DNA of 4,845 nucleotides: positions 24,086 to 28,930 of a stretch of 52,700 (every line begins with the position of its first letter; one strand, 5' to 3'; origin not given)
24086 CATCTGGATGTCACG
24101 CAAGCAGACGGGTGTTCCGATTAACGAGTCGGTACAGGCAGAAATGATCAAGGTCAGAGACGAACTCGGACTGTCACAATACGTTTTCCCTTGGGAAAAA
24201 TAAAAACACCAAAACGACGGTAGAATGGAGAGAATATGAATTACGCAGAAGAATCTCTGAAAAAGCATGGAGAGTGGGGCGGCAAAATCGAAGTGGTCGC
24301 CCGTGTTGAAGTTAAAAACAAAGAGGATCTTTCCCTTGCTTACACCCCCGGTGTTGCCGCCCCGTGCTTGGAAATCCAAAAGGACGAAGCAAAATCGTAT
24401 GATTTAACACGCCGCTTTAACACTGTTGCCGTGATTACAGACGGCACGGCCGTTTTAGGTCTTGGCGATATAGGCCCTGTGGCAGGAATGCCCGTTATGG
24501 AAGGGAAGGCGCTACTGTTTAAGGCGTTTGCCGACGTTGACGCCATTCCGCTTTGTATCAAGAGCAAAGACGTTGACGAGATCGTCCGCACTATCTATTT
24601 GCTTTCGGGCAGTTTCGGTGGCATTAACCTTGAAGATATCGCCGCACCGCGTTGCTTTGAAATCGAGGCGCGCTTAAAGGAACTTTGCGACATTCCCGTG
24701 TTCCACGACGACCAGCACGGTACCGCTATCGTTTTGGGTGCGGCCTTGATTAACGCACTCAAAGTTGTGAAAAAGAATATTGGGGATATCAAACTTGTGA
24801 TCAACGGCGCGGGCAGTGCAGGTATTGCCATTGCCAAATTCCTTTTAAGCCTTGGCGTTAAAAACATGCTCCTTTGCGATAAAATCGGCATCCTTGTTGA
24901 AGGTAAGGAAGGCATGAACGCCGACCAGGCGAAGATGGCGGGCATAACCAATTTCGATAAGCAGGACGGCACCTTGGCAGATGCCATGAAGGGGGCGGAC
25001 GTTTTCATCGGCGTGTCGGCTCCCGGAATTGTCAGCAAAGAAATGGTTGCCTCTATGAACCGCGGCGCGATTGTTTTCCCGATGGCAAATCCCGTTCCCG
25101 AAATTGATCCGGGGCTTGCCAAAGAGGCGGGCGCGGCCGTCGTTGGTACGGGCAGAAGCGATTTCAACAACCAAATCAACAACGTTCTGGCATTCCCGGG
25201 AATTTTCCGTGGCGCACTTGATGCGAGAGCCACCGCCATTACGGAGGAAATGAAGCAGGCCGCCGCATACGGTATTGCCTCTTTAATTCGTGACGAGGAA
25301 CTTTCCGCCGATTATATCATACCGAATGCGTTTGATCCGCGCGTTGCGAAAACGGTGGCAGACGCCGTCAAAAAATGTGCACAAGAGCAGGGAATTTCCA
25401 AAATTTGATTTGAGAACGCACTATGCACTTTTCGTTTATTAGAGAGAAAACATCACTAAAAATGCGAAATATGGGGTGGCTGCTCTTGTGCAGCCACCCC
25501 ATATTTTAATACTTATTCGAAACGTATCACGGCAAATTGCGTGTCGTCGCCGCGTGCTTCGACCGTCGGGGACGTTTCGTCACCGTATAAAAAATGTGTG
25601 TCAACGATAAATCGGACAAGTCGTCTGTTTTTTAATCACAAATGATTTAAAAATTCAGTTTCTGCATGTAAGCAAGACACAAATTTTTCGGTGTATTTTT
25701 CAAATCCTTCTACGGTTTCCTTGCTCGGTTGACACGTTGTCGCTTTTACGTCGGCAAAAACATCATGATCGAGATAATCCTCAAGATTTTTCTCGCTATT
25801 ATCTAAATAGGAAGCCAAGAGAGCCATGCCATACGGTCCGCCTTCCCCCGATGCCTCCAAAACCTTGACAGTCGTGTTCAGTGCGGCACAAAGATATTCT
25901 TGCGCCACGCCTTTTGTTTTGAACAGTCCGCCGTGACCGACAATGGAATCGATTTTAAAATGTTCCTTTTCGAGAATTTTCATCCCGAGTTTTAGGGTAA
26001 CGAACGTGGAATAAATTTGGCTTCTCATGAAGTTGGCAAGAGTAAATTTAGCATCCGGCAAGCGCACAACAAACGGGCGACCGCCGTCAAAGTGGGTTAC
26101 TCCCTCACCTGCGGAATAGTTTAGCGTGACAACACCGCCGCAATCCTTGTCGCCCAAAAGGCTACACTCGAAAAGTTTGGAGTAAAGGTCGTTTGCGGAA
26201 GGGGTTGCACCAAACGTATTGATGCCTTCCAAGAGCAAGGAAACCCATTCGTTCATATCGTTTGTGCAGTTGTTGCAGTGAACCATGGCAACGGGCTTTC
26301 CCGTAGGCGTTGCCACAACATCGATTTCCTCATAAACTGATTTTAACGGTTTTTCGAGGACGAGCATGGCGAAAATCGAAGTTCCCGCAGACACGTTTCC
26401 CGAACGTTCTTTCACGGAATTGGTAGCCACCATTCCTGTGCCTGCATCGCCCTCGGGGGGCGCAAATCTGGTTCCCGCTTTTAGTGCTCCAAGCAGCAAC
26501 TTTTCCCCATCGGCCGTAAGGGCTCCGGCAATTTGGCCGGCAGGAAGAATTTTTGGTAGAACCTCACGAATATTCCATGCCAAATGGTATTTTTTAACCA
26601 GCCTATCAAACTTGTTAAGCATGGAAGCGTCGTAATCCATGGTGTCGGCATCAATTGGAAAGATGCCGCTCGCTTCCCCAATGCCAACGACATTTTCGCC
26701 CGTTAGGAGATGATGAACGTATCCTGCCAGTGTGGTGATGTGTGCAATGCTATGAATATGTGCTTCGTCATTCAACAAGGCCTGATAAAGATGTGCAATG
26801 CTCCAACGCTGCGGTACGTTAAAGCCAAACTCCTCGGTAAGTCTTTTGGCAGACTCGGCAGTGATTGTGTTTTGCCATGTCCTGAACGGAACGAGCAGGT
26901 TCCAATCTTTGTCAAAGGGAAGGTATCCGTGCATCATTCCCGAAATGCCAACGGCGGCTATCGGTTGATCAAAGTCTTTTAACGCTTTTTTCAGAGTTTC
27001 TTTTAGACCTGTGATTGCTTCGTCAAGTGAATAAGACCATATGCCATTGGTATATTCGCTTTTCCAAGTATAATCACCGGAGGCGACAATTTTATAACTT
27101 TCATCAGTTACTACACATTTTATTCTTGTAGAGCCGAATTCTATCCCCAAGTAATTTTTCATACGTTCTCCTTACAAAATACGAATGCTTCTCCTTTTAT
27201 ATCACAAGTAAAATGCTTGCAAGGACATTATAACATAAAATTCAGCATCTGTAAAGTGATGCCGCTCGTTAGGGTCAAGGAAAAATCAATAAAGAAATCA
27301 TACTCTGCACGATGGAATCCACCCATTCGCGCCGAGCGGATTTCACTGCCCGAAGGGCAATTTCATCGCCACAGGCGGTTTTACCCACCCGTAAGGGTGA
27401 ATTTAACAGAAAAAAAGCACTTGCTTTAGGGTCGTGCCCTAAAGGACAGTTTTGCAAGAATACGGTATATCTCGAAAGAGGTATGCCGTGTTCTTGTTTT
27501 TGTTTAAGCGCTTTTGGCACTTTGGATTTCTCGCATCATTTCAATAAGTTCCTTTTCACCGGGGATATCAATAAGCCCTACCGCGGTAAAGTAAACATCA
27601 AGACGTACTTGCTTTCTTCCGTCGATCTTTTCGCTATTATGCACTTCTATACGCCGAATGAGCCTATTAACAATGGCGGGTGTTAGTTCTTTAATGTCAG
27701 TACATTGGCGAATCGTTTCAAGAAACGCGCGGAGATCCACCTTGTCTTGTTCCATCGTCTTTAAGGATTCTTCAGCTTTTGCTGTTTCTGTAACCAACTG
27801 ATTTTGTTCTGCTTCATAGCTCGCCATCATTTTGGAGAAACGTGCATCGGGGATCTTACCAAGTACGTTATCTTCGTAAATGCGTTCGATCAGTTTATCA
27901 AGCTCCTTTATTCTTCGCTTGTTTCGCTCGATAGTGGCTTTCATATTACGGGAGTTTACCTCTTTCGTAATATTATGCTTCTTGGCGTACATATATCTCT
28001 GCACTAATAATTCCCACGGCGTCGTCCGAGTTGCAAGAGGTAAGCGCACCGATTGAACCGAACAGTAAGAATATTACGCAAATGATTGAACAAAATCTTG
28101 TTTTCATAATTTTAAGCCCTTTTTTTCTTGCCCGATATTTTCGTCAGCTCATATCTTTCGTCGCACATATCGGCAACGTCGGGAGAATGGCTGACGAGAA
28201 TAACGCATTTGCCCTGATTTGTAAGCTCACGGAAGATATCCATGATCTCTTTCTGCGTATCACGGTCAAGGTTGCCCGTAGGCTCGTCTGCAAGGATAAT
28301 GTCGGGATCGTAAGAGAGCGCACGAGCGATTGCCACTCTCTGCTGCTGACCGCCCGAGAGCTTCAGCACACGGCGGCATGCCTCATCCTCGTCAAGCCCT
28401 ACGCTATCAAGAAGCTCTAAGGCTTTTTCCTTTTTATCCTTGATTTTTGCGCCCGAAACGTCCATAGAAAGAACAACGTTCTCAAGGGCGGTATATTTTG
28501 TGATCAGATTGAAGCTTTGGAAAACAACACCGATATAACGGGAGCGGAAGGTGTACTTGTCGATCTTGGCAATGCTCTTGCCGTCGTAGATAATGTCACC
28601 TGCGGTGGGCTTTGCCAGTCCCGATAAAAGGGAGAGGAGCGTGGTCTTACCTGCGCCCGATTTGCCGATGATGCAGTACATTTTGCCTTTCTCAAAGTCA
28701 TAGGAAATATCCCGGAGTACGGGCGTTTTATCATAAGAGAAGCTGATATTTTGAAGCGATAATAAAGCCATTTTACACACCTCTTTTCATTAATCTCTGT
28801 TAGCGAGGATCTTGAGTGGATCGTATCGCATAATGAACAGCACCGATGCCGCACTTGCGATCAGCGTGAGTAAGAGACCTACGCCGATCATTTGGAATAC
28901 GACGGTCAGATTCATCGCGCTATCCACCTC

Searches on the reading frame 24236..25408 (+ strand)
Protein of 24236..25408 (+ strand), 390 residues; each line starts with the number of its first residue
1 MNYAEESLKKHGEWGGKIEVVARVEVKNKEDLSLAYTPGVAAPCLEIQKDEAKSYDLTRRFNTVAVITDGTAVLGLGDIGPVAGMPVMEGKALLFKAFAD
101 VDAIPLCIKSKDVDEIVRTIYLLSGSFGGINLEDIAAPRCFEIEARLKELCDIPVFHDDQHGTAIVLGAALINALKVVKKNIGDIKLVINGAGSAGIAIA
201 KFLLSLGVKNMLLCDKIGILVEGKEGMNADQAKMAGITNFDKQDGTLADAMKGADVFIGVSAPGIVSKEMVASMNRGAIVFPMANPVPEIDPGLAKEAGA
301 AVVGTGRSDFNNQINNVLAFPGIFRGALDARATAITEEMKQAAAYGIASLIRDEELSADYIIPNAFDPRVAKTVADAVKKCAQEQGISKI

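Call 59: search_protein_families(library=pfam, proteins=[window:24236-25408:+])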
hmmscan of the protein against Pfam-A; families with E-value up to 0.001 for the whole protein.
window:24236-25408:+ (390 aa): 3 families
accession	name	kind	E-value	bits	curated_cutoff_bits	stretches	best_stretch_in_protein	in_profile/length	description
PF00390.24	malic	-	4.9e-31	108.4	23.1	1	17-148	3-182/182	Malic enzyme, N-terminal domain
PF03949.21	Malic_M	-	6.7e-21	75.2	23.5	1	162-382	3-257/258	Malic enzyme, NAD binding domain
PF01262.27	AlaDh_PNT_C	-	9.7e-05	22.3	23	1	184-284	28-129/214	Alanine dehydrogenase/PNT, C-terminal domain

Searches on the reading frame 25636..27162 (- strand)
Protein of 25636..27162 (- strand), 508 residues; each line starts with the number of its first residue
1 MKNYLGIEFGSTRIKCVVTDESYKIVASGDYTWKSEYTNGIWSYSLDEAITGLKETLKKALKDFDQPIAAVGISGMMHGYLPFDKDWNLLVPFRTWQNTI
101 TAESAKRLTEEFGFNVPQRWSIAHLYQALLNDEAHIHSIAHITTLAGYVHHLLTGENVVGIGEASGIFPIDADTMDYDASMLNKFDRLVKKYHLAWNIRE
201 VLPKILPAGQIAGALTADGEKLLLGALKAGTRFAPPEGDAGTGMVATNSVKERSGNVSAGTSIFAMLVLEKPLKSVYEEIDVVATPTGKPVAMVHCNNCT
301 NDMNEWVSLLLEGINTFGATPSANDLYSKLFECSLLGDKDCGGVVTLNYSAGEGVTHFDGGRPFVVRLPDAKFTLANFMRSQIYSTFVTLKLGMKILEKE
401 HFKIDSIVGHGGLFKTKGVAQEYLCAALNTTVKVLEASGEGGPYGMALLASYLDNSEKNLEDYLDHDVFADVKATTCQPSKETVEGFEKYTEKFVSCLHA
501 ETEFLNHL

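Call 24: find_encoding_contigs(protein=window:25636-27162:-, flank=2500, max_places=10)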
Protein window:25636-27162:- (508 aa): no gene with exactly this product is on record in the collection.

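Call 59: search_protein_families(library=pfam, proteins=[window:25636-27162:-])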
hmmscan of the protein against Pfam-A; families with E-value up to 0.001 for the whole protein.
window:25636-27162:- (508 aa): 2 families
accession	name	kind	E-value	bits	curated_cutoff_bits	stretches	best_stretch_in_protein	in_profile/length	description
PF02782.22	FGGY_C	-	1.4e-30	107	27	1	256-452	2-196/198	FGGY family of carbohydrate kinases, C-terminal domain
PF00370.27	FGGY_N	-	3.1e-17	63.4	28.8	1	4-220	2-221/245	FGGY family of carbohydrate kinases, N-terminal domain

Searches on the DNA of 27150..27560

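Call 11: search_rna_families(source=window, start=27150, end=27560, threshold=evalue, max_evalue=10, show_alignments=3)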
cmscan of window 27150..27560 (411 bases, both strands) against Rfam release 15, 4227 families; matches with E-value up to 10: 3.
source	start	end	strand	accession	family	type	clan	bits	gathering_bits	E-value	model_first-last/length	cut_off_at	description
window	27335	27409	-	RF01706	Gut-1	Gene; sRNA;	-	67.2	50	2.1e-13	1-77/77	no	Gut-1 RNA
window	27452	27499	+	RF03694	mir-266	Gene; miRNA;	-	17.6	80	1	1-83/83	no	mir-266 microRNA precursor family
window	27445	27508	-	RF00637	mir-276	Gene; miRNA;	-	11.2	62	9.7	1-90/90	no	mir-276 microRNA precursor family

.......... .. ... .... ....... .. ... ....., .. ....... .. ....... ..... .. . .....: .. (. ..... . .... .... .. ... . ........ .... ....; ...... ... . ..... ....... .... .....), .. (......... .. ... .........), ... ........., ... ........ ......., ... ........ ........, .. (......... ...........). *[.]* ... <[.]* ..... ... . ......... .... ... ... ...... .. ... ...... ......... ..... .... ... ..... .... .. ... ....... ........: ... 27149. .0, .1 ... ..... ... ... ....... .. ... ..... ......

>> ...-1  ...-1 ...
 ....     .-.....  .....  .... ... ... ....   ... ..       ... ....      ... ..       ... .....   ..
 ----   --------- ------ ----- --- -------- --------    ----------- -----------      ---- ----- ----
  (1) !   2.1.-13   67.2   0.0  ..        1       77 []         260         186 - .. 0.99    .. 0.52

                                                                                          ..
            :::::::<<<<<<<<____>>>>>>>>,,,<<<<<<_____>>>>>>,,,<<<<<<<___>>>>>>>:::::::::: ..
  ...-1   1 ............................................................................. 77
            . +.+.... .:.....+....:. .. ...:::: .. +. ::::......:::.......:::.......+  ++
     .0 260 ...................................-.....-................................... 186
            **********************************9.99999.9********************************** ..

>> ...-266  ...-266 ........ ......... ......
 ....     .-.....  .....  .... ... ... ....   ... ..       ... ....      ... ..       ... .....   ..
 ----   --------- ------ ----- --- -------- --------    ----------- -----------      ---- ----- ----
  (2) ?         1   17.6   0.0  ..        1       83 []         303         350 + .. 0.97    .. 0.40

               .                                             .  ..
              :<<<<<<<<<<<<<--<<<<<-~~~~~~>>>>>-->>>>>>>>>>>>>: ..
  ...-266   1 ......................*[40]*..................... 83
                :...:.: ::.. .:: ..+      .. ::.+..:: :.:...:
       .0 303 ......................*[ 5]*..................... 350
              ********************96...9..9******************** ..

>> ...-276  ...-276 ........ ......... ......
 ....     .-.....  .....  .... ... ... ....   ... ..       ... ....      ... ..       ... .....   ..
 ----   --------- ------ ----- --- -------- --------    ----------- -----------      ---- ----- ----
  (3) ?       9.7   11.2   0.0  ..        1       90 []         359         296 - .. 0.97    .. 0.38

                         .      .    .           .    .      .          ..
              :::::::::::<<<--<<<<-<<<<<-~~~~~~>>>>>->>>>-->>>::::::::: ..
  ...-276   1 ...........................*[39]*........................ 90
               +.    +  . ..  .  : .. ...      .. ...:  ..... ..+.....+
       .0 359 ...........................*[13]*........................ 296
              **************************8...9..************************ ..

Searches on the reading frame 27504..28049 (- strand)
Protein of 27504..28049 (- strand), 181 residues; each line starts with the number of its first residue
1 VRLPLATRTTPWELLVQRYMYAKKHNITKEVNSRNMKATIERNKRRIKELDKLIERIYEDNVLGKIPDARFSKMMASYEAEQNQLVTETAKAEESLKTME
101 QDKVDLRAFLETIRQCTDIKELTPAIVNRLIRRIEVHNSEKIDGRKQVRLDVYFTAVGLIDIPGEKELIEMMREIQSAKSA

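Call 52: find_encoding_contigs(protein=window:27504-28049:-, flank=2000, max_places=10)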
Protein window:27504-28049:- (181 aa): no gene with exactly this product is on record in the collection.

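Call 59: search_protein_families(library=pfam, proteins=[window:27504-28049:-])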
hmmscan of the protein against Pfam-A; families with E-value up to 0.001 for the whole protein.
window:27504-28049:- (181 aa): 2 families
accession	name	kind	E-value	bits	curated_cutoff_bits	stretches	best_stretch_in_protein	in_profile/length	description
PF14287.11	DUF4368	-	1.7e-22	79.9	25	1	96-161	2-67/67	Domain of unknown function (DUF4368)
PF01963.22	TraB_PrgY_gumN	-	0.00046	20.6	26.8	1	9-174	101-256/263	TraB/PrgY/gumN family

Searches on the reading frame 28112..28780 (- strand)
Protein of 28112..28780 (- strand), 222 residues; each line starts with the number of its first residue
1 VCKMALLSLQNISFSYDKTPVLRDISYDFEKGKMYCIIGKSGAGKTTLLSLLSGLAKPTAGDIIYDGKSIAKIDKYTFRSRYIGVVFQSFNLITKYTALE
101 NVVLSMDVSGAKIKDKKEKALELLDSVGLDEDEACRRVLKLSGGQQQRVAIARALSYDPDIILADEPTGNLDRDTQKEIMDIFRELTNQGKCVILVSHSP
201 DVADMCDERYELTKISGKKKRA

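Call 59: search_protein_families(library=pfam, proteins=[window:28112-28780:-])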
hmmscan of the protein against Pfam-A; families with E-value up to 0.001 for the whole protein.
window:28112-28780:- (222 aa): 7 families
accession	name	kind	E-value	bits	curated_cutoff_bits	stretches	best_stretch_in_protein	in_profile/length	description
PF00005.33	ABC_tran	-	4.8e-36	124.8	25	1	22-168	1-136/137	ABC transporter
PF13304.12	AAA_21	-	5.2e-10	40.3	27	1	142-201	239-301/304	AAA domain, putative AbiEii toxin, Type IV TA system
PF13175.12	AAA_15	-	4.1e-09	37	32.1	1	22-119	14-99/374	AAA ATPase domain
PF02463.25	SMC_N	-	1.4e-05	25.1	40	0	67-216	107-215/220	RecF/RecN/SMC N terminal domain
PF13479.12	AAA_24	-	0.00014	22.2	27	0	32-52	2-22/195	AAA domain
PF13476.12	AAA_23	-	0.00018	22.7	27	1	8-57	3-44/201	AAA domain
PF13238.12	AAA_18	-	0.00054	20.8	29.4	0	36-75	2-43/128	AAA domain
